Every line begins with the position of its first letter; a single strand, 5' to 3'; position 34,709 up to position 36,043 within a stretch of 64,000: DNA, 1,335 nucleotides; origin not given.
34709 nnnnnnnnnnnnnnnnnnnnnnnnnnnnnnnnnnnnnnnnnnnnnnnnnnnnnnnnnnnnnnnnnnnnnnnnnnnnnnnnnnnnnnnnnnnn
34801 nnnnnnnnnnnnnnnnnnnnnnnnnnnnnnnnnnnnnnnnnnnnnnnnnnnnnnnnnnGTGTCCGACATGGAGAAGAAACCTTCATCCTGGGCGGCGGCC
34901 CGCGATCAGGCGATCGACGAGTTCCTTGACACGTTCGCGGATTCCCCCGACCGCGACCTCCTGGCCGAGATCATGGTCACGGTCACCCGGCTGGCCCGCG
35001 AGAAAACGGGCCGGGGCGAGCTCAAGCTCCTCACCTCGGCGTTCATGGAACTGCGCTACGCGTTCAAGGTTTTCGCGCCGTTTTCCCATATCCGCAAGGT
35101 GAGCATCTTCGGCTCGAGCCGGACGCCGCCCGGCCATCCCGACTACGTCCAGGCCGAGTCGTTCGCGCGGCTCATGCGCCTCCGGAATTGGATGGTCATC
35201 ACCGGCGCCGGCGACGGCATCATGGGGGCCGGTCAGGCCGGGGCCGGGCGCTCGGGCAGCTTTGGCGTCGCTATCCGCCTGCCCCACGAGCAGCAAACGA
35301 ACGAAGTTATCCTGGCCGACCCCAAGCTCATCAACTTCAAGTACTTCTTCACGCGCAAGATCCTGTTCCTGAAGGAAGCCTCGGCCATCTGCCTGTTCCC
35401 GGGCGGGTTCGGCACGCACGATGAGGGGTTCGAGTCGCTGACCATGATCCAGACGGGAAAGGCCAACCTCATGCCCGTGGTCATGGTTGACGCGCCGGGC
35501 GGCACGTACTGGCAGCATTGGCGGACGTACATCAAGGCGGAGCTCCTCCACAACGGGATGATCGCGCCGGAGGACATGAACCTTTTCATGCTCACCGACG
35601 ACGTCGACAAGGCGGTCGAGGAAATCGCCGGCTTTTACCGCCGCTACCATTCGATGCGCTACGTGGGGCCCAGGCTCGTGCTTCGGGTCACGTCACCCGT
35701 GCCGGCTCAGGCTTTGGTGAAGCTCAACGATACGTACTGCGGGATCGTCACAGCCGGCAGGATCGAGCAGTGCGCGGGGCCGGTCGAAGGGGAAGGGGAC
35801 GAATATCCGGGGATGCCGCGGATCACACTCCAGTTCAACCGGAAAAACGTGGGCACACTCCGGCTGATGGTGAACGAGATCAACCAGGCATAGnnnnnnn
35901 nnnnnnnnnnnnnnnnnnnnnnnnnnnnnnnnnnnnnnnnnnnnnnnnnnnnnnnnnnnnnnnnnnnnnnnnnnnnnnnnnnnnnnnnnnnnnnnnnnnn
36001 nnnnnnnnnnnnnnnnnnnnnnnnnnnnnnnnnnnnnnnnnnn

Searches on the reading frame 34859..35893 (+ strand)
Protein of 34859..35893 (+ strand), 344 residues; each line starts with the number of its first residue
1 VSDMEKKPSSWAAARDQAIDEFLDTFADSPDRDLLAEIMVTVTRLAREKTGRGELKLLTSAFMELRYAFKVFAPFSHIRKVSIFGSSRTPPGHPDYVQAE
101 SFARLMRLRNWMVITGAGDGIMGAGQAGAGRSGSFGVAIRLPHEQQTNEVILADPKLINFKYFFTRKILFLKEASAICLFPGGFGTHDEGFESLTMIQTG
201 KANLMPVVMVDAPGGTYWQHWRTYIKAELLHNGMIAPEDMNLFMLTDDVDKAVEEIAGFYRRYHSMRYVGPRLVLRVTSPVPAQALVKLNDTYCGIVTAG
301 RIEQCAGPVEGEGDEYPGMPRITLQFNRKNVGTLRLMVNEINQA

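Call 3: search_protein_families(library=pfam, proteins=[window:34859-35893:+], max_evalue=0.01)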
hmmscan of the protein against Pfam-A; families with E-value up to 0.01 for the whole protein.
window:34859-35893:+ (344 aa): 2 families
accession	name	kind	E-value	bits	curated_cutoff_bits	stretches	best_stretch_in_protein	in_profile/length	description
PF03641.19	Lysine_decarbox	-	7.3e-24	84.9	27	1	128-255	7-130/131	Possible lysine decarboxylase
PF18306.6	LDcluster4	-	2.3e-07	31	26.3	1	80-189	3-109/151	SLOG cluster4 family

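Call 4: search_protein_families(library=ncbifam, proteins=[window:34859-35893:+], max_evalue=0.01)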
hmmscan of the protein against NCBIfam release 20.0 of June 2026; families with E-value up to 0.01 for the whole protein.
window:34859-35893:+ (344 aa): 4 families
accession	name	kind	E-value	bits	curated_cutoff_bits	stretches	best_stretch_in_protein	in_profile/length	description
TIGR00730.1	TIGR00730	subfamily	2.2e-24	86.2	96.35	1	80-257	2-176/178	TIGR00730 family Rossman fold protein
NF058542.1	CtkRMPhLog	equivalog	5.2e-11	42.8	300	1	93-256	14-175/177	cytokinin riboside 5'-monophosphate phosphoribohydrolase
TIGR00725.1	TIGR00725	hypoth_equivalog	0.0003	20.3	106.9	1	79-194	2-112/159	TIGR00725 family protein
NF038390.1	Nsidase_PpnN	equivalog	0.0018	17.1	450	0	164-229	236-304/450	nucleotide 5'-monophosphate nucleosidase PpnN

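Call 5: search_protein_families(library=padloc, proteins=[window:34859-35893:+], max_evalue=0.01)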
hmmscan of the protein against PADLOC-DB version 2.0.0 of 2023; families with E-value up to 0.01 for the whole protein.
window:34859-35893:+ (344 aa): 0 families

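Call 9: find_homologous_proteins(query=window:34859-35893:+, max_evalue=0.00001)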
Query window:34859-35893:+ (344 aa): 7992 proteins with E <= 0.00001 among 8000 candidates; the best 120 are listed.
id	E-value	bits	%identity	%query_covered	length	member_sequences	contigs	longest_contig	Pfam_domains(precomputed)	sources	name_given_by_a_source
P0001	1.3e-219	746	95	99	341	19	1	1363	PF18306.7,PF03641.20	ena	-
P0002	3.9e-206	702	89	99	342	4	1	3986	PF18306.7,PF03641.20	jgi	-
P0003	4.8e-205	698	89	99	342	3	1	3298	PF18306.7,PF03641.20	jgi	jgi:uncharacterized protein (TIGR00730 family)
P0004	1.6e-202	690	88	99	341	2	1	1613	PF18306.7,PF03641.20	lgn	-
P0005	2.5e-199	679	86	99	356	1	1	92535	PF18306.7,PF03641.20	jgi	jgi:uncharacterized protein (TIGR00730 family)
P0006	3.3e-199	679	88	98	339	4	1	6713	PF18306.7,PF03641.20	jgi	jgi:hypothetical protein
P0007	8.3e-199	678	87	99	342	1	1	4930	PF18306.7,PF03641.20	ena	-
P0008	2.6e-192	656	84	98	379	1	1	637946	PF18306.7,PF03641.20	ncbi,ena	-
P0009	5.8e-192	655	84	98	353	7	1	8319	PF18306.7,PF03641.20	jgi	jgi:uncharacterized protein (TIGR00730 family)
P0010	2.3e-190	650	84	98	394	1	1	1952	PF18306.7,PF03641.20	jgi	jgi:uncharacterized protein (TIGR00730 family)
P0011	1.2e-189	647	81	100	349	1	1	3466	PF18306.7,PF03641.20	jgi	jgi:uncharacterized protein (TIGR00730 family)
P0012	2.6e-189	646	83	98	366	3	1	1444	PF18306.7,PF03641.20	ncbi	-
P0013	4.5e-189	646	83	97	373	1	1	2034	PF18306.7,PF03641.20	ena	-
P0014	1.7e-188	644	81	99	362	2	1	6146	PF18306.7,PF03641.20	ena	-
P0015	4.2e-188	642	83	98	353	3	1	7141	PF18306.7,PF03641.20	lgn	-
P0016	1.4e-187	641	82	96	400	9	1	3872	PF18306.7,PF03641.20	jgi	jgi:uncharacterized protein (TIGR00730 family)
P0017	1.6e-184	631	80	96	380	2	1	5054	PF18306.7,PF03641.20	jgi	-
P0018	2.0e-184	630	80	98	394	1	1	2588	PF18306.7,PF03641.20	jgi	jgi:uncharacterized protein (TIGR00730 family)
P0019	1.3e-183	628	77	99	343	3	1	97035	PF18306.7,PF03641.20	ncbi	-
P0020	7.6e-182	622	77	100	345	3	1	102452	PF18306.7,PF03641.20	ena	-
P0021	1.1e-180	618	77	100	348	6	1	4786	PF18306.7,PF03641.20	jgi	jgi:uncharacterized protein (TIGR00730 family)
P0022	3.9e-180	616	77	100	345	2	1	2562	PF18306.7,PF03641.20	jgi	jgi:uncharacterized protein (TIGR00730 family)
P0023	9.3e-180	615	87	89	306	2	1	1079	PF18306.7,PF03641.20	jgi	jgi:uncharacterized protein (TIGR00730 family)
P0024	8.4e-178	608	78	98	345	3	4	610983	PF18306.7,PF03641.20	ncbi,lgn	-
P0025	1.2e-177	608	76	100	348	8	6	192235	PF18306.7,PF03641.20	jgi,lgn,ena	jgi:uncharacterized protein (TIGR00730 family)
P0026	2.4e-177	607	77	98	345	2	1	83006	PF18306.7,PF03641.20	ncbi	-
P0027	2.5e-175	600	77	99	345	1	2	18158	PF18306.7,PF03641.20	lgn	-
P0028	3.5e-175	600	78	98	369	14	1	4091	PF18306.7,PF03641.20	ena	-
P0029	7.5e-175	599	77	98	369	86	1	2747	PF18306.7,PF03641.20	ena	-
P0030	4.6e-174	596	77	97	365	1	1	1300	PF18306.7,PF03641.20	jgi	jgi:uncharacterized protein (TIGR00730 family)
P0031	5.0e-174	596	76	99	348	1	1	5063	PF18306.7,PF03641.20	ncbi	-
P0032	5.0e-174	596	76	99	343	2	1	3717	PF18306.7,PF03641.20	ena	-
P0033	7.3e-174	596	75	100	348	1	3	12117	PF18306.7,PF03641.20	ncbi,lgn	-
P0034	1.1e-173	595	76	98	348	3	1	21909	PF18306.7,PF03641.20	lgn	-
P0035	1.0e-172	592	76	98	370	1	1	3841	PF18306.7,PF03641.20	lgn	-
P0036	2.0e-172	591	76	98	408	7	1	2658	PF18306.7,PF03641.20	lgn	-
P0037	5.4e-172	589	75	97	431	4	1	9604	PF18306.7,PF03641.20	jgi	jgi:uncharacterized protein (TIGR00730 family)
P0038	2.3e-171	587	76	97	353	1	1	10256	PF18306.7,PF03641.20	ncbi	ncbi:MAG: LOG family protein [Acidobacteriota bacterium]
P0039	3.1e-171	587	76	94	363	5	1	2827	PF18306.7,PF03641.20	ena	-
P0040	7.0e-171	586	75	95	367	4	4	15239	PF18306.7,PF03641.20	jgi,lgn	-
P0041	1.1e-170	585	76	97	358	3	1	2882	PF18306.7,PF03641.20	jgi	jgi:uncharacterized protein (TIGR00730 family)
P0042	2.8e-170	584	77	97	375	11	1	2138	PF18306.7,PF03641.20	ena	-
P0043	2.6e-169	581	76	94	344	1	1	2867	PF18306.7,PF03641.20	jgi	jgi:uncharacterized protein (TIGR00730 family)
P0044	3.5e-169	580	75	94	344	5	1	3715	PF18306.7,PF03641.20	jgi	jgi:uncharacterized protein (TIGR00730 family)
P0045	4.9e-169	580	75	94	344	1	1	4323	PF18306.7,PF03641.20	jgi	jgi:uncharacterized protein (TIGR00730 family)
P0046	8.7e-169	579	75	94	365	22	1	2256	PF18306.7,PF03641.20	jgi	jgi:hypothetical protein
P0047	3.3e-168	577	75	98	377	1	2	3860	PF18306.7,PF03641.20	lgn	-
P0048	5.5e-168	576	75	97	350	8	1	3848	PF18306.7,PF03641.20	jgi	jgi:uncharacterized protein (TIGR00730 family)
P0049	7.3e-168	576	75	98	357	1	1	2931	PF18306.7,PF03641.20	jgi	jgi:hypothetical protein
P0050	8.0e-168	576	75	94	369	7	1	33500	PF18306.7,PF03641.20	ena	-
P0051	9.6e-168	575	76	95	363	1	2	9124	PF18306.7,PF03641.20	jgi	jgi:hypothetical protein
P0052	2.9e-167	574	75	94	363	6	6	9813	PF18306.7,PF03641.20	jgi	jgi:uncharacterized protein (TIGR00730 family)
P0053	4.1e-167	573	74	99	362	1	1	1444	PF18306.7,PF03641.20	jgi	jgi:uncharacterized protein (TIGR00730 family)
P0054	4.7e-167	573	75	98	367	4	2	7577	PF18306.7,PF03641.20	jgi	jgi:hypothetical protein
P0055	7.5e-167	572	75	98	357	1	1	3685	PF18306.7,PF03641.20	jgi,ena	jgi:hypothetical protein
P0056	7.5e-167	572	74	98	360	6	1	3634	PF18306.7,PF03641.20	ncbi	ncbi:MAG: LOG family protein [Candidatus Aminicenantales bacterium]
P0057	1.1e-166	572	74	94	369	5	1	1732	PF18306.7,PF03641.20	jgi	-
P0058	1.2e-166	572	75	94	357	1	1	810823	PF18306.7,PF03641.20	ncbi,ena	-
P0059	1.8e-166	571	75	98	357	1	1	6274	PF18306.7,PF03641.20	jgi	jgi:hypothetical protein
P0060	2.0e-166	571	75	98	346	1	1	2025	PF18306.7,PF03641.20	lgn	-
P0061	2.1e-166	571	74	98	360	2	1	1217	PF18306.7,PF03641.20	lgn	-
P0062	2.3e-166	571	75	98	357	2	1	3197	PF18306.7,PF03641.20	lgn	-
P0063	2.5e-166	571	72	98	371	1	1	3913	PF18306.7,PF03641.20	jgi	jgi:uncharacterized protein (TIGR00730 family)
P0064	3.4e-166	570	73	98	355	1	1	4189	PF18306.7,PF03641.20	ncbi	-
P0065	4.3e-166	570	73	99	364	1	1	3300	PF18306.7,PF03641.20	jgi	jgi:uncharacterized protein (TIGR00730 family)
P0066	4.8e-166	570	73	99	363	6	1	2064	PF18306.7,PF03641.20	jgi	jgi:uncharacterized protein (TIGR00730 family)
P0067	6.6e-166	569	75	98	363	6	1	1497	PF18306.7,PF03641.20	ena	-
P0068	9.9e-166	569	74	94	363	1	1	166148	PF18306.7,PF03641.20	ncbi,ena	-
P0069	1.1e-165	569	73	98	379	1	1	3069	PF18306.7,PF03641.20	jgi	-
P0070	2.7e-165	567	74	94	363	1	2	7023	PF18306.7,PF03641.20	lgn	-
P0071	4.4e-165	567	74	98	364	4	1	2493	PF18306.7,PF03641.20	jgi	jgi:uncharacterized protein (TIGR00730 family)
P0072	5.7e-165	566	74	97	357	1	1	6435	PF18306.7,PF03641.20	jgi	jgi:uncharacterized protein (TIGR00730 family)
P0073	6.3e-165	566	74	98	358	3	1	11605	PF18306.7,PF03641.20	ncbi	ncbi:MAG: LOG family protein [Candidatus Aminicenantales bacterium]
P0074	6.7e-165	566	72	97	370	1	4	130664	PF18306.7,PF03641.20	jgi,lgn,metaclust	metaclust:\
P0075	1.9e-164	565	74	98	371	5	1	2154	PF18306.7,PF03641.20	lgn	-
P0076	3.0e-164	564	73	98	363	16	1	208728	PF18306.7,PF03641.20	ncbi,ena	-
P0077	5.9e-164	563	74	98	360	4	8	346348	PF18306.7,PF03641.20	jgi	jgi:uncharacterized protein (TIGR00730 family)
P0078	6.3e-164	563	73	98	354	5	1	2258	PF18306.7,PF03641.20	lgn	-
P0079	5.0e-163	560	72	98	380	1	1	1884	PF18306.7,PF03641.20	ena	-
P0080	8.5e-163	559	74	98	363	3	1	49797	PF18306.7,PF03641.20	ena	-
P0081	8.8e-163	559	74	94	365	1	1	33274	PF18306.7,PF03641.20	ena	-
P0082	1.4e-162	558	73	94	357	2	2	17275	PF18306.7,PF03641.20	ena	-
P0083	2.0e-162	558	72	98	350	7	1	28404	PF18306.7,PF03641.20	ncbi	-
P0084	1.6e-161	555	73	94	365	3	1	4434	PF18306.7,PF03641.20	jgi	-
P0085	2.0e-161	555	71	98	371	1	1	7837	PF18306.7,PF03641.20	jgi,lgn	jgi:uncharacterized protein (TIGR00730 family)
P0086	3.0e-160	551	70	98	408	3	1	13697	PF18306.7,PF03641.20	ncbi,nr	ncbi:MAG: LOG family protein [Candidatus Aminicenantes bacterium]|nr:LOG family protein [Candidatus 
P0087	3.7e-160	550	72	97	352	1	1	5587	PF18306.7,PF03641.20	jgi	jgi:uncharacterized protein (TIGR00730 family)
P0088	5.4e-160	550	70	100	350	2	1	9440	PF18306.7,PF03641.20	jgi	jgi:uncharacterized protein (TIGR00730 family)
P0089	3.8e-159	547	71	98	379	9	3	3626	PF18306.7,PF03641.20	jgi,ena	-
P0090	1.1e-158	546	68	100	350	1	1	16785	PF18306.7,PF03641.20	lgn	-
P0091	2.3e-158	545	72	97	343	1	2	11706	PF18306.7,PF03641.20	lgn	-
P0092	3.1e-158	544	71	97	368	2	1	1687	PF18306.7,PF03641.20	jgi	jgi:uncharacterized protein (TIGR00730 family)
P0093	3.6e-158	544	68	100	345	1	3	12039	PF18306.7,PF03641.20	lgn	-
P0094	5.8e-158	543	70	99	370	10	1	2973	PF18306.7,PF03641.20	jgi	-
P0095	7.0e-158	543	69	100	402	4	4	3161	PF18306.7,PF03641.20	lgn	-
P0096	9.3e-158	543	70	94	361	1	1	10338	PF18306.7,PF03641.20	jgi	jgi:uncharacterized protein (TIGR00730 family)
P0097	1.1e-157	542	70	100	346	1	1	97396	PF03641.20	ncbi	-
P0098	1.3e-157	542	70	94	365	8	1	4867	PF18306.7,PF03641.20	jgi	-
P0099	2.0e-157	541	72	97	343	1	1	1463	PF18306.7,PF03641.20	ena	-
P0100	2.2e-157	541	71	98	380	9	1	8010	PF18306.7,PF03641.20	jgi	jgi:uncharacterized protein (TIGR00730 family)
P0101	2.4e-157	541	69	99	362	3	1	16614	PF18306.7,PF03641.20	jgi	-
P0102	5.4e-157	540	68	100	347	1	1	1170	PF03641.20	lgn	-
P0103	6.2e-157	540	69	99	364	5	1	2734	PF18306.7,PF03641.20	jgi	-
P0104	8.7e-157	539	70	96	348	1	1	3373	PF18306.7,PF03641.20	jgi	jgi:uncharacterized protein (TIGR00730 family)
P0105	1.2e-156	539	70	97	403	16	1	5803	PF18306.7,PF03641.20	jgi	-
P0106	1.7e-156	538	68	100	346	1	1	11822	PF18306.7,PF03641.20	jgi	jgi:uncharacterized protein (TIGR00730 family)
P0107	2.2e-156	538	67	100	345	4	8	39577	PF18306.7,PF03641.20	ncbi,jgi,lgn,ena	ncbi:MAG: LOG family protein [Phycisphaerae bacterium]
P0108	2.9e-156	538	70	96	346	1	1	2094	PF18306.7,PF03641.20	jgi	-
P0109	5.6e-156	537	70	96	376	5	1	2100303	PF18306.7,PF03641.20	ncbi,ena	-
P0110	6.2e-156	537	68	100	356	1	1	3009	PF18306.7,PF03641.20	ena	-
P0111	9.4e-156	536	68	100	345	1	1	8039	PF18306.7,PF03641.20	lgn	-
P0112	9.9e-156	536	67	100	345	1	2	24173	PF18306.7,PF03641.20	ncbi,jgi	ncbi:MAG: LOG family protein [Phycisphaerae bacterium]|jgi:hypothetical protein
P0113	1.2e-155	536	69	96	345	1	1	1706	PF18306.7,PF03641.20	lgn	-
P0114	1.7e-155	535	70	100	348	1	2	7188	PF03641.20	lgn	-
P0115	2.0e-155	535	69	93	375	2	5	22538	PF18306.7,PF03641.20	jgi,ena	jgi:hypothetical protein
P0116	2.1e-155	535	68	99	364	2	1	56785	PF18306.7,PF03641.20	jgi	-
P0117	2.2e-155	535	70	98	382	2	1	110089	PF18306.7,PF03641.20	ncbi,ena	-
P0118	5.1e-155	534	68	98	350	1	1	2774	PF18306.7,PF03641.20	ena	-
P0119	1.3e-154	532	69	99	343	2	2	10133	PF18306.7,PF03641.20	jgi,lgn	jgi:hypothetical protein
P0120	1.6e-154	532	68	100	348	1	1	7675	PF18306.7,PF03641.20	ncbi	-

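Call 11: find_related_loci(query=A1, collection=genome_contigs, flank=10000)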
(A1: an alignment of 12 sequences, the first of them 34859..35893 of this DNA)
Query A1 (344 aa) in genome_contigs; peptide patterns used: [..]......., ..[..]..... (x = any residue, [..] = any of these).
599 stretches matched a pattern (row limit reached: there are more); 581 encode a relative of the query (tblastn E <= 1e-3); the best 80 are kept; 80 distinct loci.
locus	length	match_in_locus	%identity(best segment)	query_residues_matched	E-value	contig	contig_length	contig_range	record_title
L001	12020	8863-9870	81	9-344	0e+0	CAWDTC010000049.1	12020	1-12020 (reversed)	MAG: Candidatus Aminicenantes bacterium isolate MFD04492.bin.2.50 genome assembly, contig: contig_86587, whole genome sh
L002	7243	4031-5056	77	5-344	0e+0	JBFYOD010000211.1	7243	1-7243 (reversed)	MAG: Candidatus Aminicenantes bacterium isolate PPR_0111 k121_1107811, whole genome shotgun sequence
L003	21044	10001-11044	76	1-344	0e+0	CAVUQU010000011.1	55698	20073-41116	MAG: uncultured bacterium isolate MFD09730.bin.2.49 genome assembly, contig: contig_68337, whole genome shotgun sequence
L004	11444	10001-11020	77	5-344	0e+0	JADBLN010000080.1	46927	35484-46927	MAG: Acidobacteria bacterium isolate Bin2_14.8m NODE_42_length_46927_cov_14.420208, whole genome shotgun sequence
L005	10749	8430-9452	76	5-344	4e-180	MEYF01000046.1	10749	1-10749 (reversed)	MAG: Candidatus Aminicenantes bacterium RBG_19FT_COMBO_65_30 rbg_19ft_combo_scaffold_1981, whole genome shotgun sequence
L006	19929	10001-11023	77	5-342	5e-177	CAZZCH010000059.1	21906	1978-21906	MAG TPA_asm: uncultured Eubacteriales bacterium isolate SRP178699_co1_153 genome assembly, contig: NODE_2814_length_2190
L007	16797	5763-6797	76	1-344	9e-173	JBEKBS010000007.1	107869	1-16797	MAG: Candidatus Aminicenantales bacterium isolate SPRUCE 141 SPRUCE_141_7, whole genome shotgun sequence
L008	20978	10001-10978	75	22-344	2e-165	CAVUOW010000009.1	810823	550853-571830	MAG: Candidatus Aminicenantes bacterium isolate MFD05942.bin.2.318 genome assembly, contig: contig_6973, whole genome sh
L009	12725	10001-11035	69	1-343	5e-165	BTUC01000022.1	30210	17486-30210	MAG: Phycisphaerae bacterium AMX-MBFR-13 DNA, sequence022, whole genome shotgun sequence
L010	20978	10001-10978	74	22-344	2e-164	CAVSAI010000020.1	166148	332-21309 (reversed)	MAG: Candidatus Aminicenantes bacterium isolate MFD05942.bin.3.222 genome assembly, contig: contig_27298, whole genome s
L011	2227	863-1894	67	1-343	5e-174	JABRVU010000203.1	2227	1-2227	MAG: Phycisphaerae bacterium isolate MAG-02r c_000000011444, whole genome shotgun sequence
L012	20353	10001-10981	70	22-344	1e-158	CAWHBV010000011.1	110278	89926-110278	MAG: uncultured bacterium isolate MFD00905.bin.2.87 genome assembly, contig: contig_29325, whole genome shotgun sequence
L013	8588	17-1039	67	4-342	7e-157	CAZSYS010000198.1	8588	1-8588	MAG TPA_asm: uncultured Planctomycetales bacterium isolate binchicken_co58_26 genome assembly, contig: NODE_6395_length_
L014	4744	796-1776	70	22-344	9e-160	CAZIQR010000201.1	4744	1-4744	MAG TPA_asm: uncultured Eubacteriales bacterium isolate SRP098346_co1_78 genome assembly, contig: NODE_27464_length_4744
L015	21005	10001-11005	70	4-334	5e-154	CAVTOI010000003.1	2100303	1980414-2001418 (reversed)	MAG: Candidatus Aminicenantes bacterium isolate MFD00905.bin.1.6 genome assembly, contig: contig_575, whole genome shotg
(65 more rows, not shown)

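Call 27: find_encoding_contigs(protein=P0005, flank=5000, max_places=2)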
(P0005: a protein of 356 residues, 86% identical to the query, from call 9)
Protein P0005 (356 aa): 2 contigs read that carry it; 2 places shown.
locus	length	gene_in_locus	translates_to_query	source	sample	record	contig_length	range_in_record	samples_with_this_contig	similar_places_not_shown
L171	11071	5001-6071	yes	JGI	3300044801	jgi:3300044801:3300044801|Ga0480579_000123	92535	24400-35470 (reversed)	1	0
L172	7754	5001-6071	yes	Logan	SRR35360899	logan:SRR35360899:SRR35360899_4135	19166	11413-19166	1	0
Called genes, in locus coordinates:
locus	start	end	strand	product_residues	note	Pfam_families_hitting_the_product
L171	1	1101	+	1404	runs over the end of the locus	-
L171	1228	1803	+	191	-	PF07992:Pyr_redox_2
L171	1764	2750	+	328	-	PF00070:Pyr_redox, PF07992:Pyr_redox_2, PF02852:Pyr_redox_dim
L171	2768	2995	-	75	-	-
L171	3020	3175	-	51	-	-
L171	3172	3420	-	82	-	-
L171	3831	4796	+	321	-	PF18306:LDcluster4 (weak), PF03641:Lysine_decarbox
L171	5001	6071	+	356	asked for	PF18306:LDcluster4, PF03641:Lysine_decarbox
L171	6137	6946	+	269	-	PF08843:AbiEii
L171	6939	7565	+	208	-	PF13338:AbiEi_4 (faint)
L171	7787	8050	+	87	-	PF01527:HTH_Tnp_1, PF13384:HTH_23 (weak), PF13551:HTH_29 (weak), PF13518:HTH_28 (weak)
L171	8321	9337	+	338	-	PF11737:DUF3300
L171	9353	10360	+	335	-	PF11453:DUF2950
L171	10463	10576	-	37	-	-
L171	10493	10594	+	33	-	-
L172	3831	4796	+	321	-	PF18306:LDcluster4 (weak), PF03641:Lysine_decarbox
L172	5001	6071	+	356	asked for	PF18306:LDcluster4, PF03641:Lysine_decarbox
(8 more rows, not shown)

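Call 28: find_encoding_contigs(protein=P0008, flank=5000, max_places=2)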
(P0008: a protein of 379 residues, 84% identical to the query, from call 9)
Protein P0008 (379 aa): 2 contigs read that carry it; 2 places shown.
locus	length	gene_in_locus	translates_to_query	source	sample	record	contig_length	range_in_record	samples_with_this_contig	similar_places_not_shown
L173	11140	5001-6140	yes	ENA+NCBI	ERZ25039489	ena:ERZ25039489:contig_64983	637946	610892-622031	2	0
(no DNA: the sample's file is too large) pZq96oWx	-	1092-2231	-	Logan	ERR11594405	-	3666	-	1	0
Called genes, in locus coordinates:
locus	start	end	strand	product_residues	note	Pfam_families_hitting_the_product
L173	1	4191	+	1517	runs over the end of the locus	PF00270:DEAD (faint), PF13401:AAA_22 (faint), PF00271:Helicase_C, PF21010:HA2_C, PF07717:OB_NTP_bind, PF11898:DUF3418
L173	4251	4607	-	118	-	PF01850:PIN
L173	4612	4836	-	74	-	PF09957:VapB_antitoxin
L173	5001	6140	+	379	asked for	PF18306:LDcluster4, PF03641:Lysine_decarbox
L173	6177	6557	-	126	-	PF01850:PIN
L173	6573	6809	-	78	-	-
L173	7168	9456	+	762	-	PF00989:PAS, PF13188:PAS_8 (weak), PF13426:PAS_9, PF08448:PAS_4, PF13426:PAS_9, PF00512:HisKA, PF02518:HATPase_c, PF00072:Response_reg, +4 more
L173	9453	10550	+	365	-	PF00072:Response_reg, PF13487:HD_5, PF01966:HD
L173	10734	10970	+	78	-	PF02604:PhdYeFM_antitox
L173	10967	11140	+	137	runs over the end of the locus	PF01850:PIN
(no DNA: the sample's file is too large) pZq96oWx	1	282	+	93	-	?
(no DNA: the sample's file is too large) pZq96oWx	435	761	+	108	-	-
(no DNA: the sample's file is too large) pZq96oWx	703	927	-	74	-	PF09957:VapB_antitoxin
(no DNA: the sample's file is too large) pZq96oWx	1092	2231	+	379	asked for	PF18306:LDcluster4, PF03641:Lysine_decarbox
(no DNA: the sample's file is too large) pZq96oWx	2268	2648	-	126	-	PF01850:PIN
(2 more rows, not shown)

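Call 29: find_encoding_contigs(protein=P0019, flank=5000, max_places=2)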
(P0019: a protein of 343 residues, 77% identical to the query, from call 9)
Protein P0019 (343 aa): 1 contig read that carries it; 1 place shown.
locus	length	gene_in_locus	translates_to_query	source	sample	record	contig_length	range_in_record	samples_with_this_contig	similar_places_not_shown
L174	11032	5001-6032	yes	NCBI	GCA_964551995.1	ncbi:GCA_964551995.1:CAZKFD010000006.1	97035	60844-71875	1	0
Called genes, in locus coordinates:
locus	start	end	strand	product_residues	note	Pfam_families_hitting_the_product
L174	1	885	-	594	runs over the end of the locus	PF00474:SSF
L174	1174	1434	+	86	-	-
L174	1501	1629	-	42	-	-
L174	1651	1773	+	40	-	-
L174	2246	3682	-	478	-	-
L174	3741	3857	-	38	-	-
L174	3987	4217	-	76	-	-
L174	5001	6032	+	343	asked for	PF18306:LDcluster4, PF03641:Lysine_decarbox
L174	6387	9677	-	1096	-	PF07959:Fucose_pyrophosphorylase, PF00288:GHMP_kinases_N, PF08544:GHMP_kinases_C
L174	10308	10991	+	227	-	PF01797:Y1_Tnp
